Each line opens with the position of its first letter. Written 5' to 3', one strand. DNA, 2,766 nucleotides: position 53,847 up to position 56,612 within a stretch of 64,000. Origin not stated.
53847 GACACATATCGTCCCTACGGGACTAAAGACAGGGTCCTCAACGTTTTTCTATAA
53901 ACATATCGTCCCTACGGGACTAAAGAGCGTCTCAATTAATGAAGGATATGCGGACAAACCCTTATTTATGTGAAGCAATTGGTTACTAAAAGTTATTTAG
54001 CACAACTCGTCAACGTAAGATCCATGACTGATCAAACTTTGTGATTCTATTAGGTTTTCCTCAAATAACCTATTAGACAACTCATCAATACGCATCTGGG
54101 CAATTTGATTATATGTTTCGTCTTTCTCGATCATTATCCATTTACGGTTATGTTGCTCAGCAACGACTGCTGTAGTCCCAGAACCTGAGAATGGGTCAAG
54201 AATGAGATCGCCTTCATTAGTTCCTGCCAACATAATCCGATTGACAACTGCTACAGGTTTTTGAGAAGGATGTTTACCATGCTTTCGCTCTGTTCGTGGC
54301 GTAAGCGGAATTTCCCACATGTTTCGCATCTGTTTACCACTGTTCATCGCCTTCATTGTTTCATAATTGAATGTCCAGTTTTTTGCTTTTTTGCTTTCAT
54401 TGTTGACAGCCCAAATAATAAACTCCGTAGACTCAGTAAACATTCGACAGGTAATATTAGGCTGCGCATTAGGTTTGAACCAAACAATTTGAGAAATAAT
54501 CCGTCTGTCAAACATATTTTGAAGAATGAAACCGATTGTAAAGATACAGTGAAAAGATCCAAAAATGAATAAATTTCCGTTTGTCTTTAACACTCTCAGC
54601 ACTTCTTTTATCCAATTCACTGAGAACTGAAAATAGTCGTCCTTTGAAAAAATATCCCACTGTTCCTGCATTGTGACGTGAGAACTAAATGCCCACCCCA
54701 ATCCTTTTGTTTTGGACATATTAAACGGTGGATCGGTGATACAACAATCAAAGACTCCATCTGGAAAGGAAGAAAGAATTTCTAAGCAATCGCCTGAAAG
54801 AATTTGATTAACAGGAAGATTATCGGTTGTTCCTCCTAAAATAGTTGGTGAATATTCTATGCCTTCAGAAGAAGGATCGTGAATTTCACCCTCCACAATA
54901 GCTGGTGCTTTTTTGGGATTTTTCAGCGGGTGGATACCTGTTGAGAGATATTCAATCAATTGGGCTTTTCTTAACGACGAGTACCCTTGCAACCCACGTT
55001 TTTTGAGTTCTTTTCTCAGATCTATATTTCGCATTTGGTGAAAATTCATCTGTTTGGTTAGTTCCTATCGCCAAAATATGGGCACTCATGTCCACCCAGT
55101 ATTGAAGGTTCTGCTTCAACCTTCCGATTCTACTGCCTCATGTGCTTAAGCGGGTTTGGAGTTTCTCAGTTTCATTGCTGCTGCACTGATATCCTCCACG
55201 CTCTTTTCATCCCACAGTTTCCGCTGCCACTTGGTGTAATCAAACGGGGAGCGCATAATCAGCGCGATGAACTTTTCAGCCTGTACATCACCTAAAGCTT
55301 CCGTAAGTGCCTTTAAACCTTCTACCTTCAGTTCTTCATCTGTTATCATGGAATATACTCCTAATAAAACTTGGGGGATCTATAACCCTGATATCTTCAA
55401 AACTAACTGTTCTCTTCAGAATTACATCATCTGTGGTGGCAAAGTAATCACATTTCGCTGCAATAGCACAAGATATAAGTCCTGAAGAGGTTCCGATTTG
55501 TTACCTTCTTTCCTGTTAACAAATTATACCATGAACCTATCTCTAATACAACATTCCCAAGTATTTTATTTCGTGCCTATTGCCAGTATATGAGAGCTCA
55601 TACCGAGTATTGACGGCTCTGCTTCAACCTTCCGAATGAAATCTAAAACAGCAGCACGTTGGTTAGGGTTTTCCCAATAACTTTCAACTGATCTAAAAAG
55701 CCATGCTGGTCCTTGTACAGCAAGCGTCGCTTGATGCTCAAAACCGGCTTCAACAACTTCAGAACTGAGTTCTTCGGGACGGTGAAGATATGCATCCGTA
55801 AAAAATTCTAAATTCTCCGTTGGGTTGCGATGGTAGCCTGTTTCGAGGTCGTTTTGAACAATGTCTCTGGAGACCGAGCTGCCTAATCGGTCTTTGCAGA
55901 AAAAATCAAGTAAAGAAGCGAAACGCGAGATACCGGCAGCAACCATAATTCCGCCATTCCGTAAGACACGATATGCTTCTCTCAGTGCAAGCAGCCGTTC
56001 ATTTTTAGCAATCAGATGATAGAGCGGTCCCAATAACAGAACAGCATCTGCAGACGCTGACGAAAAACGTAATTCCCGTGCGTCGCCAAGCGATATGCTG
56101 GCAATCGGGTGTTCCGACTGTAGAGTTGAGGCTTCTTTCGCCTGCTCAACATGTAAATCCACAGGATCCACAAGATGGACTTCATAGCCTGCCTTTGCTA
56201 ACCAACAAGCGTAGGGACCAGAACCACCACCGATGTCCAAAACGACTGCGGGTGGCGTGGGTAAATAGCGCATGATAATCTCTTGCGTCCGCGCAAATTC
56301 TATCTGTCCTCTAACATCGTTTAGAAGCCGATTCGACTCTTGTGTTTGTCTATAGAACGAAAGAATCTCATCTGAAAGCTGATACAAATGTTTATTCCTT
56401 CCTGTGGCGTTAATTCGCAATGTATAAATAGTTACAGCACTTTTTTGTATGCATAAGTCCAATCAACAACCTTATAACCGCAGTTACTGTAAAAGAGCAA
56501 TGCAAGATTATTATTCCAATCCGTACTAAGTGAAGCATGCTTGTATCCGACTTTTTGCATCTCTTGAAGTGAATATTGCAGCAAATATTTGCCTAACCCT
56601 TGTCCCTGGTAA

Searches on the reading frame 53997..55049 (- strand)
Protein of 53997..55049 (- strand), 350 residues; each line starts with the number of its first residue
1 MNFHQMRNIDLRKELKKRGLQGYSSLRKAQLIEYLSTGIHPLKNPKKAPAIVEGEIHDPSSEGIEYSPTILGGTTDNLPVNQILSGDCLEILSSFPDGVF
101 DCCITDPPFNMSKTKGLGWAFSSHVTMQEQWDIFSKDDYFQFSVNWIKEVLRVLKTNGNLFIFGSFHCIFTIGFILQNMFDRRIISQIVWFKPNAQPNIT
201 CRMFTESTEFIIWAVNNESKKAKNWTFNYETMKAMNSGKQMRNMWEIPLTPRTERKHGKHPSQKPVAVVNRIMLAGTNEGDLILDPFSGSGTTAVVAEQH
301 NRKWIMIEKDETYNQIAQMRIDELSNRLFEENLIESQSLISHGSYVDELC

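Call 73: search_protein_families(library=pfam, proteins=[window:53997-55049:-], max_evalue=0.001)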
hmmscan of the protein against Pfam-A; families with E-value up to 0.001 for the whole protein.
window:53997-55049:- (350 aa): 3 families
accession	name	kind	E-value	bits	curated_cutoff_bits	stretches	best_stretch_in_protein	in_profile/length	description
PF01555.25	N6_N4_Mtase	-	4.6e-52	177.6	26.7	1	101-318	2-220/221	DNA methylase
PF01170.24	UPF0020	-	0.00022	21.4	22.3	0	273-305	22-54/197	RMKL-like, methyltransferase domain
PF02037.33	SAP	-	0.00075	19.5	23.9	0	3-20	2-19/37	SAP domain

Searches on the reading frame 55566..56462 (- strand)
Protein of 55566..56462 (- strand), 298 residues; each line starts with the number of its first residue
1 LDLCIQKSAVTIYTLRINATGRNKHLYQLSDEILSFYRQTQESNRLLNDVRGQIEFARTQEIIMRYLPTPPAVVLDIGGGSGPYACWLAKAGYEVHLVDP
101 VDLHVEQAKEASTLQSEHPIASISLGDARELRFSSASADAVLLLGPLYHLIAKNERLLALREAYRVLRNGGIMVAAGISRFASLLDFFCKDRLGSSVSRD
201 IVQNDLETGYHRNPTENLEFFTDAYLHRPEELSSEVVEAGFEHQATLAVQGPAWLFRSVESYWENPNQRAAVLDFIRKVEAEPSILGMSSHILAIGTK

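Call 73: search_protein_families(library=pfam, proteins=[window:55566-56462:-], max_evalue=0.001)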
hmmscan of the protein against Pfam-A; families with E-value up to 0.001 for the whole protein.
window:55566-56462:- (298 aa): 7 families
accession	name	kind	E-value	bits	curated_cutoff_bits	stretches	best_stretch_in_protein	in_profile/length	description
PF08241.18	Methyltransf_11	-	1.7e-16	61.1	21.2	1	75-174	1-94/95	Methyltransferase domain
PF13649.12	Methyltransf_25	-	4.3e-15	56.6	27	1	74-171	1-97/97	Methyltransferase domain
PF08242.18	Methyltransf_12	-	1.9e-08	35.4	30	1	75-172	1-97/98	Methyltransferase domain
PF13489.12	Methyltransf_23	-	7.7e-07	29.4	27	1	58-174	8-115/164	Methyltransferase domain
PF13847.12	Methyltransf_31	-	7.7e-07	29.3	27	1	73-185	6-119/145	Methyltransferase domain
PF01209.24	Ubie_methyltran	-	1.3e-06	28.3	20.1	1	65-181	42-157/233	ubiE/COQ5 methyltransferase family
PF08003.17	Methyltransf_9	-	0.00037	20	23.8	1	72-173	117-215/315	Protein of unknown function (DUF1698)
